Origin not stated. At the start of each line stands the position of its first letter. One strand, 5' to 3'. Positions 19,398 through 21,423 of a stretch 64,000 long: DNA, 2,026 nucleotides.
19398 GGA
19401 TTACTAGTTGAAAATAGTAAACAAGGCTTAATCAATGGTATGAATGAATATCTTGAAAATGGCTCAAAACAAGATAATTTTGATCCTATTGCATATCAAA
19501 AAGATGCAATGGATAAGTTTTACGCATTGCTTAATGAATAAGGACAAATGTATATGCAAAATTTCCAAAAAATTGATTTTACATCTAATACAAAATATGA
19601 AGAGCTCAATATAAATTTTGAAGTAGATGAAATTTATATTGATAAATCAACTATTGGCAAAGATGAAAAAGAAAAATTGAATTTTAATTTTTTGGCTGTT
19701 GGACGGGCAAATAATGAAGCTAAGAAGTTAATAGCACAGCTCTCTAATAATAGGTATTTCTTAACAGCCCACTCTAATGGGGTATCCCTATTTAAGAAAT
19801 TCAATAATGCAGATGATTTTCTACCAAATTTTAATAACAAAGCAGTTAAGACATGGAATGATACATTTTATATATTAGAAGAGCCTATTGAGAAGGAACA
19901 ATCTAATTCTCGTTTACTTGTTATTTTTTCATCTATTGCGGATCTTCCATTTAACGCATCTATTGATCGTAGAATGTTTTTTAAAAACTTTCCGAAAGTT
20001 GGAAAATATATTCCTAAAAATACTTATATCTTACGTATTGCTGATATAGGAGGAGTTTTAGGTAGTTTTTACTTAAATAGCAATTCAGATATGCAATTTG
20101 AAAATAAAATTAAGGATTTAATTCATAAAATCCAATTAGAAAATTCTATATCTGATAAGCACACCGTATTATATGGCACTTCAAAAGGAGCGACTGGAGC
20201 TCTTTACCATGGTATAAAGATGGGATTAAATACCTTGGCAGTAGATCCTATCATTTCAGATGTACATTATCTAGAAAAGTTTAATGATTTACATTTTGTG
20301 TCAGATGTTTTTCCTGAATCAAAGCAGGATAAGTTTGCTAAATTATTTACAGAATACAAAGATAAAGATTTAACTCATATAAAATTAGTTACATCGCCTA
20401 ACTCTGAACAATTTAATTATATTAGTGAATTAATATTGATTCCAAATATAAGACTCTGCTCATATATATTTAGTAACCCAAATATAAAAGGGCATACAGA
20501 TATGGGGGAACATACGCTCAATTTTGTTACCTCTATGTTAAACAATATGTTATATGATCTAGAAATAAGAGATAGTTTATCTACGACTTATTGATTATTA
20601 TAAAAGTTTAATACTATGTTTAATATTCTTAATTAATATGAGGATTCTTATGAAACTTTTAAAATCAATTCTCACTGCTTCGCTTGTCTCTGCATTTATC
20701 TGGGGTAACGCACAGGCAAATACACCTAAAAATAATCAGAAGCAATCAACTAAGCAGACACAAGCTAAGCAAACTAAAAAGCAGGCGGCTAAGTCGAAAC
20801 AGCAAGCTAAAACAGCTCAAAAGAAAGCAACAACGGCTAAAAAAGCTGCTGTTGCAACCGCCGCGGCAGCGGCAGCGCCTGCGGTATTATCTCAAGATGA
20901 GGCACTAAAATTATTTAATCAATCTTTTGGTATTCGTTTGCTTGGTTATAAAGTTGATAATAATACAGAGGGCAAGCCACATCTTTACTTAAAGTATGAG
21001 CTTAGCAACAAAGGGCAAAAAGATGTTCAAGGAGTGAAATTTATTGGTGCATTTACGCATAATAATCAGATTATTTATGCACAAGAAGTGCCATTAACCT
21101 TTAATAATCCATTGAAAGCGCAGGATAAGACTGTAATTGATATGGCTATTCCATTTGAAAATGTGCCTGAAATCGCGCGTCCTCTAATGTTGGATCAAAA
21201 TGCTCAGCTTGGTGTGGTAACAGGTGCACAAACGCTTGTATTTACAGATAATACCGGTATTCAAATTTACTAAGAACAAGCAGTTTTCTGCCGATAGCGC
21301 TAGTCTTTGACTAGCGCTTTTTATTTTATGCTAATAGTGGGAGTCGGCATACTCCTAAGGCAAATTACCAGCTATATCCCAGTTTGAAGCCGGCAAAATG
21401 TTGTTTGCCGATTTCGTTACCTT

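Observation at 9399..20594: Group II capsule locus with a teichoic-acid-like biosynthesis region and an unusual giant polymerase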

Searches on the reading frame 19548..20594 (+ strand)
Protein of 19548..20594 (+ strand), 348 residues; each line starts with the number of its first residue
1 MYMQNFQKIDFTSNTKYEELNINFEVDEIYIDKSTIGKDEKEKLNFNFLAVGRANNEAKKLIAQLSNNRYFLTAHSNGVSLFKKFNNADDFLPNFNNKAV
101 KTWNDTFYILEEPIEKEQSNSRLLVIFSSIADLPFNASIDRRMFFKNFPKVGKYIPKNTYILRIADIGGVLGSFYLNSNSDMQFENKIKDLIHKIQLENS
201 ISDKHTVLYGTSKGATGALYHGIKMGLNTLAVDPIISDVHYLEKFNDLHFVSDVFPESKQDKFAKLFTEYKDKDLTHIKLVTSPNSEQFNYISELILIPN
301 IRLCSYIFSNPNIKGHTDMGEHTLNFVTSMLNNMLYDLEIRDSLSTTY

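Call 4: search_protein_families(library=pfam, proteins=[window:19548-20594:+], max_evalue=0.01)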
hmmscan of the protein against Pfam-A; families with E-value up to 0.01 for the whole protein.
window:19548-20594:+ (348 aa): 1 family
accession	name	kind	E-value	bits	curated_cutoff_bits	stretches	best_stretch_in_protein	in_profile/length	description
PF16929.11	Asp2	-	3e-05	23.7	28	1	165-230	315-377/504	Accessory Sec system GspB-transporter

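Call 5: search_protein_families(library=ncbifam, proteins=[window:19548-20594:+], max_evalue=0.01)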
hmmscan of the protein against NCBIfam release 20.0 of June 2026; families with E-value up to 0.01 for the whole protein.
window:19548-20594:+ (348 aa): 2 families
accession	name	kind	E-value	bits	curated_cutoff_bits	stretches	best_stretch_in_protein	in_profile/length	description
NF033892.1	XcbB_CpsF_sero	subfamily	3.2e-92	308.9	125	1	49-337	2-291/291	XcbB/CpsF family capsular polysaccharide biosynthesis protein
TIGR03712.1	acc_sec_asp2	equivalog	0.0005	19.3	210.75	1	162-230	318-383/511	accessory Sec system protein Asp2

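Call 12: search_solved_structures(query=window:19548-20594:+, max_evalue=1, show_alignments=2)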
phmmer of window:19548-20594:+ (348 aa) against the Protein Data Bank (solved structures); distinct sequences matched with E-value up to 1: 4.
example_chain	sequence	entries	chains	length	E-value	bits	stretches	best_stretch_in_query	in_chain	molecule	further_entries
9hvz_A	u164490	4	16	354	9.3e-165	550.9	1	5-348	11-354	XcbB/CpsF family capsular polysaccharide biosynthesis protein | Bacterial protein | bacterial protein _ ACoA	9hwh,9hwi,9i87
6oyc_B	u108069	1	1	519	0.0083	18.6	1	164-233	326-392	Glycosylation Associate Protein 2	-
3gm1_A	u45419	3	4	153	0.43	13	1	44-110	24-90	Protein tyrosine kinase 2 beta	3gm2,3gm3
5e4r_A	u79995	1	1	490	0.68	12.4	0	199-257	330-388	Ketol-acid reductoisomerase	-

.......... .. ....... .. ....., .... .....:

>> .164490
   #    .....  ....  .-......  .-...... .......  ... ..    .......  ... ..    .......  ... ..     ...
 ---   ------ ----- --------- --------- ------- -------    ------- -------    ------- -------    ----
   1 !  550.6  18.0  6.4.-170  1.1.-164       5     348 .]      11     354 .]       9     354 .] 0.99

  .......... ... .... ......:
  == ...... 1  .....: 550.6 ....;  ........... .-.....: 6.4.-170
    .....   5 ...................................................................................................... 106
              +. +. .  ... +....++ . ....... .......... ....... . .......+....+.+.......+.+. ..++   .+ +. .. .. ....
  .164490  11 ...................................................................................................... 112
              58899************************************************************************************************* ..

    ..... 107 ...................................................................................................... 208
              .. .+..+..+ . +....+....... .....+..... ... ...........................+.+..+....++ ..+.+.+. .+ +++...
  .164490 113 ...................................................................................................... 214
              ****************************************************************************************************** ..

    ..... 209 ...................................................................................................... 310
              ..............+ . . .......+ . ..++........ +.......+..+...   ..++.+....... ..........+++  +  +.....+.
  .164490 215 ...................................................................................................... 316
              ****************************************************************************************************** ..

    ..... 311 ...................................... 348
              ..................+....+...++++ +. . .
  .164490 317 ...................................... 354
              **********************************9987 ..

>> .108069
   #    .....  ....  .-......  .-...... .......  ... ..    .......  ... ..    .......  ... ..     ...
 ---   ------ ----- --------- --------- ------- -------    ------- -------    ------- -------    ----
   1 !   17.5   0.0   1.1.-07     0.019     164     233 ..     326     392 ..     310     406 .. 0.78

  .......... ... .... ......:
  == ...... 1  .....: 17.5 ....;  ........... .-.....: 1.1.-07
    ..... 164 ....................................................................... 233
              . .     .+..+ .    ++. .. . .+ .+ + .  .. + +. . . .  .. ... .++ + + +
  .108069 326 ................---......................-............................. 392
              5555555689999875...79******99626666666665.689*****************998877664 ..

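Call 58: find_homologous_proteins(query=window:19548-20594:+)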
Query window:19548-20594:+ (348 aa): 142 proteins with E <= 0.001 among 1417 candidates; the best 120 are listed.
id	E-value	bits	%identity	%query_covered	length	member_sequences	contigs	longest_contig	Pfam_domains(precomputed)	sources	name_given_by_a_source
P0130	4.5e-225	764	100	99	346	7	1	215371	-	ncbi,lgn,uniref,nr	ncbi:hypothetical protein EDC51_10652 [Bibersteinia trehalosi]|uniref:XcbB/CpsF family capsular poly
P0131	3.7e-193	659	85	99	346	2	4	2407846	PF16929.12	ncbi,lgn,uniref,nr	ncbi:XcbB/CpsF family capsular polysaccharide biosynthesis protein [Bibersteinia trehalosi]|uniref:X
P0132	8.5e-183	625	82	99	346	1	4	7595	-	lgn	-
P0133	2.1e-171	588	77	99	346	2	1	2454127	-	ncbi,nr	ncbi:XcbB/CpsF family capsular polysaccharide biosynthesis protein [Bibersteinia trehalosi]|nr:XcbB/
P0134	6.9e-164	563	72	99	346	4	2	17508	-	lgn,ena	-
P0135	9.9e-162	556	73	99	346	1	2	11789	-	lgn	-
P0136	1.8e-161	555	73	99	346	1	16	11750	-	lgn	-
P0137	1.8e-160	552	71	99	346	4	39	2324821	-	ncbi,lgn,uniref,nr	ncbi:XcbB/CpsF family capsular polysaccharide biosynthesis protein [Actinobacillus pleuropneumoniae]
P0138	1.2e-158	546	72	99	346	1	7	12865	-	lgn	-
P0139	4.6e-158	544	71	99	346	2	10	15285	-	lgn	-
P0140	2.0e-157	542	71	99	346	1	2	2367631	-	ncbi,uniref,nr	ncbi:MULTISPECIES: XcbB/CpsF family capsular polysaccharide biosynthesis protein [unclassified Aviba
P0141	6.3e-155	533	71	99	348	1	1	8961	PF16929.12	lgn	-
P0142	5.4e-153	527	67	99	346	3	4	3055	PF16929.12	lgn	-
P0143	2.9e-149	515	69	98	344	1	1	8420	-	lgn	-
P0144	3.0e-149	515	68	99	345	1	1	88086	-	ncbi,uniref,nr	ncbi:XcbB/CpsF family capsular polysaccharide biosynthesis protein [Actinobacillus vicugnae]|uniref:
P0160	1.3e-119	417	59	99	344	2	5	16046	-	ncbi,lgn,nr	nr:XcbB/CpsF family capsular polysaccharide biosynthesis protein [Neisseria meningitidis]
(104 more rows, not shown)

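Call 60: find_encoding_contigs(protein=P0131, flank=10000, max_places=3)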
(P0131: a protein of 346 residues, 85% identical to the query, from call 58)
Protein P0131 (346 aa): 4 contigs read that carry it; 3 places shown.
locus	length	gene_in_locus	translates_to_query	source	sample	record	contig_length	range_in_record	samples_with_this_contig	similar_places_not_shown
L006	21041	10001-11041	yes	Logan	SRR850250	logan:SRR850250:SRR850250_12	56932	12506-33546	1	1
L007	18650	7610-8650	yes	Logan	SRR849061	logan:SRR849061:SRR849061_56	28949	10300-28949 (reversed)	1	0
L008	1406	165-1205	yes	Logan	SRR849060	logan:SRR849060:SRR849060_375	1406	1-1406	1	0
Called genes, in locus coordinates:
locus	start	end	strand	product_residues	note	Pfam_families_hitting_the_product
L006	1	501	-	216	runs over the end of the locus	PF00005:ABC_tran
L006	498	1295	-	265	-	PF01061:ABC2_membrane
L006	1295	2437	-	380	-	-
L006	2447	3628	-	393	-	PF02563:Poly_export, PF22461:SLBB_2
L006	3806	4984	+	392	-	PF04464:Glyphos_transf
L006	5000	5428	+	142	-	PF01467:CTP_transf_like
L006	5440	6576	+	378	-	PF04991:LicD (faint)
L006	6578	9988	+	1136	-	PF00515:TPR_1 (faint), PF07719:TPR_2 (faint), PF12895:ANAPC3 (faint), PF13174:TPR_6 (faint), PF13181:TPR_8 (faint), PF04464:Glyphos_transf, PF00534:Glycos_transf_1, PF13692:Glyco_trans_1_4, +7 more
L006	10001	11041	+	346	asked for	PF16929:Asp2 (faint)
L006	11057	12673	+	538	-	-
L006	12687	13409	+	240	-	-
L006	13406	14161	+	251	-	PF00132:Hexapep (weak)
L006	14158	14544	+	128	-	-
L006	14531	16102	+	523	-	-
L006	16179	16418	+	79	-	-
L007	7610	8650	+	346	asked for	PF16929:Asp2 (faint)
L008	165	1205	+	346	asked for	PF16929:Asp2 (faint)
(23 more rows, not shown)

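Call 78: predict_structure(alignment_id=A1)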
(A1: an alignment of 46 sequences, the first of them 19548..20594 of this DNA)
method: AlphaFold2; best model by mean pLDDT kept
length: 348 residues; sequences in the alignment: 46
mean_pLDDT: 94.1   pTM: 0.92
mean pLDDT of the five models: 94.1, 93.9, 93.6, 92.7, 91.8
residues with pLDDT >= 90: 300; 70-90: 44; 50-70: 2; < 50: 2
segments of 3 or more residues with pLDDT < 50: none
pLDDT, mean of each block of 10 residues (from residue 1): 81 97 96 96 93 94 97 95 94 94 96 88 95 81 87 96 92 94 97 97 97 97 98 96 91 96 97 96 97 95 96 93 95 95 93
secondary structure, 60 per line:
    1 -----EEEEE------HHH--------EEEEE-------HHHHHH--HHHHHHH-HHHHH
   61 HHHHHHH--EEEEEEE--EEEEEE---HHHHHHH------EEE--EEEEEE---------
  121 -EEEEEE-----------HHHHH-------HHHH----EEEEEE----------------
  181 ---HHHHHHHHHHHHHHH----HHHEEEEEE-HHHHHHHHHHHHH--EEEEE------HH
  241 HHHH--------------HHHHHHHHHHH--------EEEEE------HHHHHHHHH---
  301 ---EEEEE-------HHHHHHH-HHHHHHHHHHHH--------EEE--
elements in order: E6-10 E28-32 H40-45 H48-54 H56-67 E70-76 E79-84 H88-94 E101-103 E106-111 E122-127 H139-143 H151-154 E159-164 H184-198 E206-211 H213-225 E228-232 H239-244 H259-269 E278-282 H289-297 E304-308 H316-322 H324-335 E344-346

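Call 81: fold_search(model_id=the predicted structure, library=pdb)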
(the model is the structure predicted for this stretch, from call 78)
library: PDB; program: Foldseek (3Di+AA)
matches with E <= 10: 1703; with E <= 0.001: 999
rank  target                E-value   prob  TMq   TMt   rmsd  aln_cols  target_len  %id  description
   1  7xnm_A                3.3e-09  1.00  0.45  0.24   5.7       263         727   12  Structure of porcine dipeptidyl peptidase 4 inhibitory peptide complex (released 2023-05-17)
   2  5l2p_B                7.8e-09  1.00  0.43  0.48   8.8       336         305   14  Structure of arylesterase (released 2017-08-09)
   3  3qbj_A                8.9e-09  1.00  0.47  0.25   9.5       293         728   12  Crystal structure of dipeptidyl peptidase IV in complex with inhibitor (released 2012-01-25)
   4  3ls2_A                1.3e-08  1.00  0.44  0.53   5.8       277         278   11  Crystal structure of an S-formylglutathione hydrolase from Pseudoalteromonas haloplanktis TAC125 (released 2010-03-23)
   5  6oyc_B                1.5e-08  1.00  0.44  0.32   7.6       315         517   15  Glycosylation Associate Protein (Gap123) complex from Streptococcus agalactiae (released 2020-05-20)
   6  5vta_B                1.5e-08  1.00  0.45  0.24   5.8       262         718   12  Co-Crystal Structure of DPPIV with a Chemibody Inhibitor (released 2018-05-09)
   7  3fcx_B                1.6e-08  1.00  0.42  0.51   9.5       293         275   10  Crystal structure of human esterase D (released 2008-12-09)
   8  5l2p_A                1.6e-08  1.00  0.42  0.47   8.9       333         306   15  Structure of arylesterase (released 2017-08-09)
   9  6y0f_D                1.7e-08  1.00  0.46  0.24   9.9       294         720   14  Structure of human FAPalpha in complex with linagliptin (released 2021-02-17)
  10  7yvt_A                1.9e-08  1.00  0.43  0.51   5.8       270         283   11  S-formylglutathione hydrolase from Variovorax sp. PAMC 28711 (released 2022-10-12)
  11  5l2p_C                1.9e-08  1.00  0.44  0.50   8.8       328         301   13  Structure of arylesterase (released 2017-08-09)
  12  3i6y_A                2.0e-08  1.00  0.43  0.51   6.1       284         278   14  Structure of an esterase from the oil-degrading bacterium Oleispira antarctica (released 2009-07-28)
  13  5vta_A                2.2e-08  1.00  0.45  0.24   5.7       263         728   12  Co-Crystal Structure of DPPIV with a Chemibody Inhibitor (released 2018-05-09)
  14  5lls_A                2.5e-08  1.00  0.48  0.25   5.6       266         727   12  Porcine dipeptidyl peptidase IV in complex with 8-(3-aminopiperidin-1-yl)-7-[(2-bromophenyl)methyl]-1,3-dimethyl-2,3,6 (released 2016-09-14)
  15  1u8e_A                2.9e-08  1.00  0.47  0.24   9.7       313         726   11  HUMAN DIPEPTIDYL PEPTIDASE IV/CD26 MUTANT Y547F (released 2004-08-17)
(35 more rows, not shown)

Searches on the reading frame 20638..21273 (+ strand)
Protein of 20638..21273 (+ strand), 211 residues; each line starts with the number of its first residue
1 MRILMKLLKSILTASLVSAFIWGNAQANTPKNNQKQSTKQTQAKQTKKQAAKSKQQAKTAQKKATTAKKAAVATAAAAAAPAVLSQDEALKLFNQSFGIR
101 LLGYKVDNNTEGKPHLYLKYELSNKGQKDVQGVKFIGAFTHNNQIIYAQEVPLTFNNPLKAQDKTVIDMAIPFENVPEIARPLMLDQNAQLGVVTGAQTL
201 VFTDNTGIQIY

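Call 4: search_protein_families(library=pfam, proteins=[window:20638-21273:+], max_evalue=0.01)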
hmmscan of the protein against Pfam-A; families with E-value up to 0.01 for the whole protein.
window:20638-21273:+ (211 aa): 0 families

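Call 5: search_protein_families(library=ncbifam, proteins=[window:20638-21273:+], max_evalue=0.01)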
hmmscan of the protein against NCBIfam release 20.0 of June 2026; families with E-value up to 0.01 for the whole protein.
window:20638-21273:+ (211 aa): 2 families
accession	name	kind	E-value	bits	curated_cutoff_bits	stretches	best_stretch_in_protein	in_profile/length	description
NF033598.2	elast_bind_EbpS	equivalog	0.0012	17.9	300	1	26-82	209-265/498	elastin-binding protein EbpS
NF002356.0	PRK01318.2-3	equivalog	0.0085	14.5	460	1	16-101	11-98/627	membrane protein insertase YidC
